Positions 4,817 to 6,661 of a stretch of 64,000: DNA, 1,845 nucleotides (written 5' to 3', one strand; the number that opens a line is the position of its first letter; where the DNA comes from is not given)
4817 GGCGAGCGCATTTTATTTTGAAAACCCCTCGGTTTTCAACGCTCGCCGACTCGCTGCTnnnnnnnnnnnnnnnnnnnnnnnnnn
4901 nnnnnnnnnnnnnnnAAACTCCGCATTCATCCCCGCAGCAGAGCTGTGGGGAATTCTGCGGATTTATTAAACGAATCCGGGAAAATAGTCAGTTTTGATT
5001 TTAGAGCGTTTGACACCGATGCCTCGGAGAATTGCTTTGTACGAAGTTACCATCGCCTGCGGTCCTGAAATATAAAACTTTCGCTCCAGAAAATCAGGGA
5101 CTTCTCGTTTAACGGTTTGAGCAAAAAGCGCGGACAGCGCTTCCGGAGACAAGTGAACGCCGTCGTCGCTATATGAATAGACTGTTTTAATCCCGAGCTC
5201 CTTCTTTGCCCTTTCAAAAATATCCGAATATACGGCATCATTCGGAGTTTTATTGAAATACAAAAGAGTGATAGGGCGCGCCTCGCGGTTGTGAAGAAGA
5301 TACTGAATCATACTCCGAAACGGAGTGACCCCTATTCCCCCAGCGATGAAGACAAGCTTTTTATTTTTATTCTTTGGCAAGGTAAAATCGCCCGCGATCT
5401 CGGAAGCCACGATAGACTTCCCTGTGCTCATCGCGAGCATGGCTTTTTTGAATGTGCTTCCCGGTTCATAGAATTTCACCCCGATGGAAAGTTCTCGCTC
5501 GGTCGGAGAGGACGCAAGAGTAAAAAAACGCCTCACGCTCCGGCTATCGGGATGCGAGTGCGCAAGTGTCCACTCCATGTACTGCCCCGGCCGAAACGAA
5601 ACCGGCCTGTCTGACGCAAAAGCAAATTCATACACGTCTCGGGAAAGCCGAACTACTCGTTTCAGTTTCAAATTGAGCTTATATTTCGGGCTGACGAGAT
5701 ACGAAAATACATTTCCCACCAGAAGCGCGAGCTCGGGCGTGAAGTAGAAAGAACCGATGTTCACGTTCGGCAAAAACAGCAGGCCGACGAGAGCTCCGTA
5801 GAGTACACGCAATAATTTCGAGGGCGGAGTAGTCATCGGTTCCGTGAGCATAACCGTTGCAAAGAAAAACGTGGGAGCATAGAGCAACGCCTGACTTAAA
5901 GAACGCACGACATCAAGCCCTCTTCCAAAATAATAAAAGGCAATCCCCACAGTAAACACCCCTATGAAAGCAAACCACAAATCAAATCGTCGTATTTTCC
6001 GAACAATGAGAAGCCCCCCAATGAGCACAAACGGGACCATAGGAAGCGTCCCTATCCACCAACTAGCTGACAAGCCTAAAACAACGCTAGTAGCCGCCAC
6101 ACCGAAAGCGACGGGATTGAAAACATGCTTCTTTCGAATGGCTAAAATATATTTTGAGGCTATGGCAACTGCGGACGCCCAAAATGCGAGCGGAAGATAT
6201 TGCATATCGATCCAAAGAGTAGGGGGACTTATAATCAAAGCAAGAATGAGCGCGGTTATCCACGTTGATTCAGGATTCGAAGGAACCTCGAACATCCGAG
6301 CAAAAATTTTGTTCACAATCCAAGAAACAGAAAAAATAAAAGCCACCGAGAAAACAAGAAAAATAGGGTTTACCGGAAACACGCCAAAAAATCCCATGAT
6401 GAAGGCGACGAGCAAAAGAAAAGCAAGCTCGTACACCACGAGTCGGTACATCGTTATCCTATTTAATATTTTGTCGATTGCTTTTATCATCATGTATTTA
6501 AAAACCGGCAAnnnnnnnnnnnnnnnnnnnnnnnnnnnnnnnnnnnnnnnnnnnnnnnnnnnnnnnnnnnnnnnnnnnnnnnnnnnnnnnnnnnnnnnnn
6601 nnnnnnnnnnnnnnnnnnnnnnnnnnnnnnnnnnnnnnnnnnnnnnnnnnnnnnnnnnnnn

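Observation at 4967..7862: Compact three-gene flavin module (FMN-binding protein, ApbE, membrane-FNR fusion): candidate minimal NQR/RNF-like transmembrane electron-transfer unit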

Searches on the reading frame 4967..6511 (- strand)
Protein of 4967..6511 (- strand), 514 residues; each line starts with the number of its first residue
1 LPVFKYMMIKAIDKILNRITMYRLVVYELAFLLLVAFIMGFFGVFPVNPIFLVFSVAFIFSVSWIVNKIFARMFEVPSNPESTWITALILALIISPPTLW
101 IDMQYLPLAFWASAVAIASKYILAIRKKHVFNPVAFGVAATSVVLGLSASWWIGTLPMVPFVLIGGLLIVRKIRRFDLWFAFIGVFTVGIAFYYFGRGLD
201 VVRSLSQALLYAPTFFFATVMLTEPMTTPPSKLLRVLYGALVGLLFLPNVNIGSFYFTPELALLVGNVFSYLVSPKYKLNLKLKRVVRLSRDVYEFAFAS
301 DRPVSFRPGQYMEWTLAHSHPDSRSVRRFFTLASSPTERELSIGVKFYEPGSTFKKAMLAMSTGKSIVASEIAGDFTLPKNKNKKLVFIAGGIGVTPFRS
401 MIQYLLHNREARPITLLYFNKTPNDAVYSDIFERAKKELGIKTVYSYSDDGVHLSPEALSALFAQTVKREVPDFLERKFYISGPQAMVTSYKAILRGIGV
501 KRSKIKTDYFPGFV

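Call 3: search_protein_families(library=pfam, proteins=[window:4967-6511:-], max_evalue=0.01)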
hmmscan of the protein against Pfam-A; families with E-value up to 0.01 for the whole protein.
window:4967-6511:- (514 aa): 4 families
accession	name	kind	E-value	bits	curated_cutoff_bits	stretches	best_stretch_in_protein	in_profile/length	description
PF00175.26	NAD_binding_1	-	6.6e-10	40.1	22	1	388-491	1-107/109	Oxidoreductase NAD-binding domain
PF03116.20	NQR2_RnfD_RnfE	-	6.5e-07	29.5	27.7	1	139-273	157-286/296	NQR2, RnfD, RnfE family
PF00970.30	FAD_binding_6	-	0.0025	18.6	21.1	1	281-367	2-88/99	Oxidoreductase FAD-binding domain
PF08030.17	NAD_binding_6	-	0.0046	17.5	22.2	1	385-414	3-37/156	Ferric reductase NAD binding domain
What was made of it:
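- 5678..6511 (-): RnfD/NqrB-fold membrane domain of the fusion protein (residues 1-278). The likely true start is the ATG at 6493. About 10 helices, N-in/C-in. Pfam PF03116 at 29.5 bits, above the 27.7-bit gathering score (call 3).
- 4967..5677 (-): Cytoplasmic ferredoxin-NADP-reductase-type FAD/NAD(P)H domain (residues 279-514). Motifs RRFFT, GGIGVTP, YISGP and an aromatic C-terminal tail. Pfam NAD_binding_1 6.6e-10 and FAD_binding_6 (call 3).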

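Call 4: search_protein_families(library=ncbifam, proteins=[window:4967-6511:-], max_evalue=0.01)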
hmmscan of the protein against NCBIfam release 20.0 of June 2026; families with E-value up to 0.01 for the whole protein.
window:4967-6511:- (514 aa): 19 families
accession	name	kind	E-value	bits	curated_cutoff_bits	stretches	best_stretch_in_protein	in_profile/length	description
NF009805.0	PRK13289.1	equivalog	1.9e-24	86.3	432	1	303-510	181-392/399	NO-inducible flavohemoprotein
NF058606.1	GlBtMonoRdsGbcB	equivalog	2.5e-19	69.4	500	1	281-507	16-244/362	glycine betaine monooxygenase reductase subunit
NF007964.0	PRK10684.1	equivalog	3e-19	69.1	383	1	280-510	11-237/333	NADH oxidoreductase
TIGR02160.1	PA_CoA_Oxy5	hypoth_equivalog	4.2e-18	65.3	420.8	1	281-510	4-241/352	1,2-phenylacetyl-CoA epoxidase subunit PaaE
NF005963.0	PRK08051.1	equivalog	1.2e-16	60.7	230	1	279-510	4-230/233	NAD(P)H-flavin reductase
NF040810.1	BenC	equivalog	2.4e-16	59.8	430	1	279-508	105-328/333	benzoate 1,2-dioxygenase electron transfer component BenC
NF045803.1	MethMoxFADbindMmoC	equivalog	1.5e-12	47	500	1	286-508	121-338/343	aromatic/alkene monooxygenase hydroxylase FAD-binding subunit MmoC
NF052252.1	flav_redu_LuxG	exception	1.1e-11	44.3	340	1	280-495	2-213/232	flavin mononucleotide reductase LuxG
TIGR01941.1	nqrF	equivalog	8.7e-10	38.1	295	1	358-510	246-403/405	NADH:ubiquinone reductase (Na(+)-transporting) subunit F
TIGR02911.1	sulfite_red_B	equivalog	3.1e-09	36.3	288.6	1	374-509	90-223/261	anaerobic sulfite reductase subunit AsrB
NF006220.0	PRK08345.1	subfamily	1.9e-07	30.6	395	1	355-473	84-205/294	cytochrome-c3 hydrogenase subunit gamma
NF008822.0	PRK11872.1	equivalog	3e-07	29.8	402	1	299-509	130-334/341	anthranilate 1,2-dioxygenase electron transfer component AntC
NF040830.1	sulfhyd_ShyC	equivalog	1.1e-06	28.1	600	1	324-430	50-155/288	NAD(P)-dependent hydrogenase/sulfhydrogenase 2 subunit gamma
NF000796.0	PRK00054.1-1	equivalog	1.2e-06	27.9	224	1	279-453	4-152/254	dihydroorotate dehydrogenase electron transfer subunit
NF004317.0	PRK05713.1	equivalog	5.4e-05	22.6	338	1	282-426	95-235/312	iron-sulfur-binding ferredoxin reductase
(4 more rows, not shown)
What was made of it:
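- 4967..5677 (-): NCBIfam matches to flavohaemoprotein, PaaE and NqrF reductase domains (call 4).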

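Call 10: find_homologous_proteins(query=window:4967-6511:-, max_evalue=0.00001)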
Query window:4967-6511:- (514 aa): 7774 proteins with E <= 0.00001 among 8000 candidates; the best 120 are listed.
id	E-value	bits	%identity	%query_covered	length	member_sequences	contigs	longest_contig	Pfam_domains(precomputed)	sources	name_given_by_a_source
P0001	0.0e+0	1087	100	96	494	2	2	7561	PF00175.27,PF03116.21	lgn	-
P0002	7.8e-235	799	70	96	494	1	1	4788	PF00175.27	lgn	-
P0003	3.0e-231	787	69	99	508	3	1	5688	PF00175.27,PF03116.21,PF00970.31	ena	-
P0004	9.2e-229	779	68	98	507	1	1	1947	PF00175.27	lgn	-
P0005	1.6e-226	771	66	98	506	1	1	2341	PF00175.27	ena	-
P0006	7.0e-225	766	67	98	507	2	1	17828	PF00175.27,PF00970.31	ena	-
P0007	9.7e-225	765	69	96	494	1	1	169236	PF00175.27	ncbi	-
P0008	4.0e-224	763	67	98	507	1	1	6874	PF00175.27,PF00970.31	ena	-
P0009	1.1e-222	759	65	99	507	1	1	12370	PF00175.27,PF03116.21,PF00970.31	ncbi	-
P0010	3.9e-218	744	66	98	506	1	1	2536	PF00175.27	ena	-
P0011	3.8e-217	740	66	99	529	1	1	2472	PF00175.27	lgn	-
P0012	6.1e-217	740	64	98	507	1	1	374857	PF00175.27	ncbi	-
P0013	2.7e-216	738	65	98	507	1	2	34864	PF00175.27,PF00970.31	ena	-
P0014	3.9e-216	737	67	96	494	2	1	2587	PF00175.27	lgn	-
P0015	4.5e-216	737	64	98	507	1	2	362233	PF00175.27,PF03116.21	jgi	jgi:ferredoxin-NADP reductase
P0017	1.1e-214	732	65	99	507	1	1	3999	PF00175.27,PF03116.21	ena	-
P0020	8.2e-214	729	64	98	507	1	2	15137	PF00175.27,PF03116.21,PF00970.31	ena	-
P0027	1.1e-209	716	64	98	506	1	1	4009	PF00175.27,PF03116.21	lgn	-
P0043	6.3e-198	677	61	98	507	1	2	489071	PF00175.27,PF03116.21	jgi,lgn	jgi:ferredoxin-NADP reductase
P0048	4.0e-193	661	60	98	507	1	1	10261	PF00175.27,PF03116.21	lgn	-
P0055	2.2e-186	639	55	98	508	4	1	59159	PF00175.27,PF03116.21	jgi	jgi:ferredoxin-NADP reductase/Na+-translocating ferredoxin:NAD+ oxidoreductase RnfD subunit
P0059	9.6e-185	633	56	98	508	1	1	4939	PF00175.27,PF03116.21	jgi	jgi:ferredoxin-NADP reductase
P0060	1.8e-184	633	55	98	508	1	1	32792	PF00175.27,PF03116.21,PF00970.31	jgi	jgi:ferredoxin-NADP reductase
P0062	9.4e-184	630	58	98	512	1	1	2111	PF00175.27,PF03116.21,PF00970.31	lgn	-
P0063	2.1e-183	629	56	98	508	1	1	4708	PF00175.27,PF03116.21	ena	-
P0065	3.4e-182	625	56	98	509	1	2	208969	PF00175.27,PF03116.21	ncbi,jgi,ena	-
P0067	1.0e-181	624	58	98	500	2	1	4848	PF00175.27,PF03116.21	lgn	-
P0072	1.6e-179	616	57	99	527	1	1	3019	PF00175.27,PF03116.21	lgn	-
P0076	1.1e-177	610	54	98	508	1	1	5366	PF00175.27,PF03116.21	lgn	-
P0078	1.3e-177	610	55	99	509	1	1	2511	PF00175.27,PF03116.21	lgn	-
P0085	7.1e-177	608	56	99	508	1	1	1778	PF00175.27,PF03116.21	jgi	-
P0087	9.7e-177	607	55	99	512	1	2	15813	PF00175.27,PF03116.21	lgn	-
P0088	1.7e-176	606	55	100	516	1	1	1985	PF00175.27,PF03116.21,PF00970.31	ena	-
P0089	2.0e-176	606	57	98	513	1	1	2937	PF00175.27,PF03116.21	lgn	-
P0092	2.5e-176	606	56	99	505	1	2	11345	PF00175.27,PF03116.21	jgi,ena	jgi:ferredoxin-NADP reductase/Na+-translocating ferredoxin:NAD+ oxidoreductase RnfD subunit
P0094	5.3e-176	605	57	96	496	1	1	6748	PF00175.27,PF03116.21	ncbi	-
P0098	3.9e-175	602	56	98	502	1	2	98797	PF00175.27,PF03116.21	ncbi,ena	-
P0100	8.2e-175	601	56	98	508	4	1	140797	PF00175.27,PF03116.21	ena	-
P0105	2.5e-174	599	55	98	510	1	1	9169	PF00175.27,PF03116.21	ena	-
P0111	1.8e-173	596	56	96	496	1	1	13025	PF00175.27,PF03116.21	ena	-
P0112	2.7e-173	596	55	98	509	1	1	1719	PF00175.27,PF03116.21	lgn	-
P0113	3.4e-173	595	56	98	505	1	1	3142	PF00175.27,PF03116.21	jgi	jgi:ferredoxin-NADP reductase/Na+-translocating ferredoxin:NAD+ oxidoreductase RnfD subunit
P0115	5.6e-173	595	55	98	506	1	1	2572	PF00175.27,PF03116.21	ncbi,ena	-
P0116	7.5e-173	594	57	98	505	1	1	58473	PF00175.27,PF03116.21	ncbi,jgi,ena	-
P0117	9.7e-173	594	55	98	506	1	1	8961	PF00175.27,PF03116.21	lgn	-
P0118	1.3e-172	593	55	99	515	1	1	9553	PF00175.27,PF03116.21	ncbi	-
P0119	1.7e-172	593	53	98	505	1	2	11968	PF00175.27,PF03116.21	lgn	-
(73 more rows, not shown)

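Call 11: search_solved_structures(query=window:4967-6511:-, max_evalue=1, show_alignments=0)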
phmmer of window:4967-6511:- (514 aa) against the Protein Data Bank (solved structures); distinct sequences matched with E-value up to 1: 61 (the best 60 are shown).
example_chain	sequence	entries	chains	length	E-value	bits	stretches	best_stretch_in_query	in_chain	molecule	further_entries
6o0a_A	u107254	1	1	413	1.5e-07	34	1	279-448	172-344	Flavohemoglobin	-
4wqm_A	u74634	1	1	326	5.8e-07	32.1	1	288-495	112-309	Toluene-4-monooxygenase electron transfer component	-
2eix_A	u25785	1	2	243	1.2e-06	31.1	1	278-452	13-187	NADH-cytochrome b5 reductase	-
2r6h_A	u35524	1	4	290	1.3e-06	31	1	330-509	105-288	NADH:ubiquinone oxidoreductase, Na translocating, F subunit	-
7c3a_A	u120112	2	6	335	2.6e-06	30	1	275-510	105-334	Ferredoxin reductase component of carbazole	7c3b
4eh1_A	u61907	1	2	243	8.8e-06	28.2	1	304-510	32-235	Flavohemoprotein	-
7qu3_A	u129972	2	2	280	2.2e-05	26.9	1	326-512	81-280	Na(+)-translocating NADH-quinone reductase subunit F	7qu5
6mv1_A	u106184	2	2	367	4.1e-05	26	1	333-461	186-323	Cytochrome b5 reductase 4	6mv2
2pia_A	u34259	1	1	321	4.1e-05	26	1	279-435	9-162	PHTHALATE DIOXYGENASE REDUCTASE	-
1qfj_A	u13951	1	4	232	4.9e-05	25.8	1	279-420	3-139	PROTEIN (FLAVIN REDUCTASE)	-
5ogx_A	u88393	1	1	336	5e-05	25.8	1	278-489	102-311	Cytochrome P450 reductase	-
7qty_A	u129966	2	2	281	0.00013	24.4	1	358-512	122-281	Na(+)-translocating NADH-quinone reductase subunit F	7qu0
7rom_A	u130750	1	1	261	0.00014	24.3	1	307-504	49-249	NADH-cytochrome b5 reductase 1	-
1krh_A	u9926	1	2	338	0.00032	23.1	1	283-427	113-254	Benzoate 1,2-Dioxygenase Reductase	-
3ozu_A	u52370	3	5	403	0.00049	22.5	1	303-507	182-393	Flavohemoprotein | Flavohemoglobin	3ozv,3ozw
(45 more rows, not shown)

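Call 17: find_related_loci(query=A1, collection=genome_contigs, flank=8000)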
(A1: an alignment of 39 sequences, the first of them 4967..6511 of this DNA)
Query A1 (514 aa) in genome_contigs; peptide patterns used: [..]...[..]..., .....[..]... (x = any residue, [..] = any of these).
600 stretches matched a pattern (row limit reached: there are more); 471 encode a relative of the query (tblastn E <= 1e-3); the best 80 are kept; 80 distinct loci.
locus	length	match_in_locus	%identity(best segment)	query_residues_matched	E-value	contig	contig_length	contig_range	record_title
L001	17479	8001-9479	56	9-513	0e+0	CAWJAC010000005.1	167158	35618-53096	MAG: Candidatus Zambryskibacteria bacterium isolate MFD03726.bin.2.15 genome assembly, contig: contig_71664, whole genom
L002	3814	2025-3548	51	8-513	0e+0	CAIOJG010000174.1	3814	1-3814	MAG: Candidatus Magasanikbacteria bacterium isolate AM_bin-3693 genome assembly, contig: bin-3693:174/190, whole genome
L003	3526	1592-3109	53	12-512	0e+0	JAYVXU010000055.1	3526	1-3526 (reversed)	MAG: Candidatus Adlerbacteria bacterium isolate GL85_DN_metabinner_15 GL85_DN_metabinner_15_54, whole genome shotgun seq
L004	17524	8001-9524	54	8-513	6e-172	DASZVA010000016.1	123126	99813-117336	MAG TPA_asm: Candidatus Peribacteraceae bacterium isolate SMAG_U6119 k141_573465, whole genome shotgun sequence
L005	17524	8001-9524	50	6-514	1e-167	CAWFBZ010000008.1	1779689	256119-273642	MAG: uncultured Chloroflexia bacterium isolate MFD02416.bin.2.106 genome assembly, contig: contig_15582, whole genome sh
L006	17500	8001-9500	53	12-514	3e-167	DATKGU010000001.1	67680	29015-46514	MAG TPA_asm: Candidatus Paceibacterota bacterium isolate SMAG_U14559 k141_72001, whole genome shotgun sequence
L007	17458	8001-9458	54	12-513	2e-165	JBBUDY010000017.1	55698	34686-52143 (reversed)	MAG: Patescibacteria group bacterium isolate H32-bin018_1 H32_bin018_1_000000000017, whole genome shotgun sequence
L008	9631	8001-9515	51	8-513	1e-165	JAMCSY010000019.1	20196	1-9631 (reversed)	MAG: Patescibacteria group bacterium isolate FK_Sedi_A_Bin.193 NODE_6037_length_20196_cov_13.1712, whole genome shotgun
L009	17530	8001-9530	51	8-514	1e-164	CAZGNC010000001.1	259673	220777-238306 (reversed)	MAG TPA_asm: uncultured Candidatus Saccharibacteria bacterium isolate SRP292972_co1_17 genome assembly, contig: NODE_62_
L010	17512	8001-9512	52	9-514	5e-164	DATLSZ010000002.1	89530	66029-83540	MAG TPA_asm: Candidatus Acidiferrales bacterium isolate SMAG_U13943 k141_94805, whole genome shotgun sequence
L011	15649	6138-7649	50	8-514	2e-163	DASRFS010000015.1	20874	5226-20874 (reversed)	MAG TPA_asm: Patescibacteria group bacterium isolate SMAG_U10038 k141_1689002, whole genome shotgun sequence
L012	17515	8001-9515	52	8-513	2e-163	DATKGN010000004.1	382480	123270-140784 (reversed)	MAG TPA_asm: Patescibacteria group bacterium isolate SMAG_U14552 k141_31954, whole genome shotgun sequence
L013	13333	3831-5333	49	12-513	5e-163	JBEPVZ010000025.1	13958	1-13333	MAG: Candidatus Daviesbacteria bacterium isolate 22E.vamb.044 NODE_3802_length_13958_cov_6.964900, whole genome shotgun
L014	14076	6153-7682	49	3-513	6e-162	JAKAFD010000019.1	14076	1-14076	MAG: bacterium isolate WY1.bin77 NODE_6724_length_14076_cov_3.143093, whole genome shotgun sequence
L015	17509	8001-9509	52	8-512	6e-162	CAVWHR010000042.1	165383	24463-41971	MAG: uncultured Chloroflexia bacterium isolate MFD01299.bin.2.145 genome assembly, contig: contig_7612, whole genome sho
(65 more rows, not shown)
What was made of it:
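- Relatives are found in at least 471 species representatives (call 17).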

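Call 27: predict_structure(alignment_id=A1)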
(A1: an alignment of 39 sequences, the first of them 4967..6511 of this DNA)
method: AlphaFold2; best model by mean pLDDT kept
length: 514 residues; sequences in the alignment: 39
mean_pLDDT: 86.5   pTM: 0.75
mean pLDDT of the five models: 86.5, 85.8, 85.3, 84.6, 82.7
residues with pLDDT >= 90: 245; 70-90: 228; 50-70: 36; < 50: 5
segments of 3 or more residues with pLDDT < 50: 511-514
pLDDT, mean of each block of 10 residues (from residue 1): 61 76 89 94 88 95 94 78 92 91 92 92 68 89 86 86 92 88 94 88 87 87 82 90 87 73 88 74 93 93 86 85 79 92 86 88 89 85 95 92 97 94 90 96 88 64 83 94 85 92 84 36
secondary structure, 60 per line:
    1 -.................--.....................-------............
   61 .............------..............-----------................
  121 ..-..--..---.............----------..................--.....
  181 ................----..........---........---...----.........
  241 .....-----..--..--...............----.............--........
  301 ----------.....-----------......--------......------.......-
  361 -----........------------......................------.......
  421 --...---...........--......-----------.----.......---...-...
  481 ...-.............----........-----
elements in order: H2-18 H21-41 H49-73 H80-93 H105-122 H133-145 H156-173 H176-196 H201-210 H214-221 H232-245 H259-273 E278-290 E293-300 E311-315 E327-332 E341-346 H353-359 E366-373 E386-391 H392-407 E414-420 H429-439 E442-447 H464-470 E478-483 H485-497 E505-509

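Call 30: fold_search(model_id=the predicted structure, library=pdb)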
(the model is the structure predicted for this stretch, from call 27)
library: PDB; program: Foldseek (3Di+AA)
matches with E <= 10: 1434; with E <= 0.001: 329
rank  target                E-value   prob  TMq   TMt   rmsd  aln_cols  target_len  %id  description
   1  6o0a                  1.5e-16  1.00  0.43  0.56  12.2       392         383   17  Crystal structure of flavohemoglobin from Malassezia yamatoensis with bound FAD and heme determined by iron SAD phasing (released 2019-03-06)
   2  5ogx                  2.0e-16  1.00  0.41  0.63   2.6       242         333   21  Crystal structure of Amycolatopsis cytochrome P450 reductase GcoB. (released 2018-07-04)
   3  1gvh                  2.6e-16  1.00  0.42  0.53   7.4       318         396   16  The X-ray structure of ferric Escherichia coli flavohemoglobin reveals an unespected geometry of the distal heme pocket (released 2002-08-06)
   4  7c3a_C                2.0e-15  1.00  0.39  0.60   3.5       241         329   22  Ferredoxin reductase in carbazole 1,9a-dioxygenase (released 2021-05-26)
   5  4eh1_B                2.3e-15  1.00  0.40  0.83   3.1       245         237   19  Crystal Structure of the Flavohem-like-FAD/NAD Binding Domain of Nitric Oxide Dioxygenase from Vibrio cholerae O1 biov (released 2012-04-25)
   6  8qta                  3.9e-15  1.00  0.38  0.48  17.9       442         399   18  Cryo-EM structure of Streptococcus pneumoniae NADPH oxidase F397A mutant in complex with NADPH (released 2024-07-24)
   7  7c3b_C                5.6e-15  1.00  0.40  0.60   3.2       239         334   21  Ferredoxin reductase in carbazole 1,9a-dioxygenase (FAD apo form) (released 2021-05-26)
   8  4wqm                  6.2e-15  1.00  0.38  0.58   3.9       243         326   22  Structure of the toluene 4-monooxygenase NADH oxidoreductase T4moF, K270S K271S variant (released 2015-09-09)
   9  4eh1_A                7.6e-15  1.00  0.40  0.83   2.8       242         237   18  Crystal Structure of the Flavohem-like-FAD/NAD Binding Domain of Nitric Oxide Dioxygenase from Vibrio cholerae O1 biov (released 2012-04-25)
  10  4g1v                  7.6e-15  1.00  0.43  0.54  10.9       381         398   15  X-ray structure of yeast flavohemoglobin (released 2012-11-14)
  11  8qt6                  1.2e-14  1.00  0.40  0.50  17.9       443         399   17  Cryo-EM structure of Streptococcus pneumoniae NADPH oxidase (released 2024-07-24)
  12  7qty                  1.6e-14  1.00  0.41  0.72   4.9       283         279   19  X-ray structure of FAD domain of NqrF of Klebsiella pneumoniae (released 2022-02-09)
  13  1krh_A                1.8e-14  1.00  0.41  0.61   2.6       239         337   20  X-ray Structure of Benzoate Dioxygenase Reductase (released 2002-05-15)
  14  2r6h_D                1.8e-14  1.00  0.39  0.69   5.5       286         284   17  Crystal structure of the domain comprising the NAD binding and the FAD binding regions of the NADH:ubiquinone oxidored (released 2007-09-11)
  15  4g1b_A                2.0e-14  1.00  0.41  0.52  13.1       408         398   13  X-ray structure of yeast flavohemoglobin in complex with econazole (released 2012-11-14)
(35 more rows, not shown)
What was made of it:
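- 4967..5677 (-): Foldseek E about 1e-16 to FNR-family structures, including NqrF and the SpNOX dehydrogenase domain (call 30).
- Closest known: NOX / ferric-reductase. Same: The dehydrogenase domains superpose (call 30).
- Tried and rejected: Fold search of the full-length model was dominated by the FNR domain (call 30).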

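Call 73: find_encoding_contigs(protein=P0001, flank=4000, max_places=3)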
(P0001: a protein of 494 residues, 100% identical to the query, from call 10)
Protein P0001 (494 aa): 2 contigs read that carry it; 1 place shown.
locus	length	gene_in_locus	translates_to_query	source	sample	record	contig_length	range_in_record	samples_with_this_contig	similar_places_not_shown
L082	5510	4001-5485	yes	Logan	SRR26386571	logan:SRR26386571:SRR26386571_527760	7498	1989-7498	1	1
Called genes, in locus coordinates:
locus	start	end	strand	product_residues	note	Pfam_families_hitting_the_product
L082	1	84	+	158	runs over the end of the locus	PF07681:DoxX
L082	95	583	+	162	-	PF00293:NUDIX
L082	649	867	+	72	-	-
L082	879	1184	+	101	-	-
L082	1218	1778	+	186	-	PF07638:Sigma70_ECF (weak), PF04542:Sigma70_r2, PF08281:Sigma70_r4_2, PF04545:Sigma70_r4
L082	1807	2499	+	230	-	-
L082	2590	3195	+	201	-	-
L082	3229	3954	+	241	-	PF02424:ApbE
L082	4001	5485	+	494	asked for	PF03116:NQR2_RnfD_RnfE (faint), PF00175:NAD_binding_1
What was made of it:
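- Closest known: NQR/RNF-like. Different: This is a Paceibacteria-like member that is 50-56% identical to the best loci from the species representatives (call 17), 53-70% identical to the closest database proteins (call 10), and 100% identical to a protein in a public read-set assembly (calls 10, 73).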
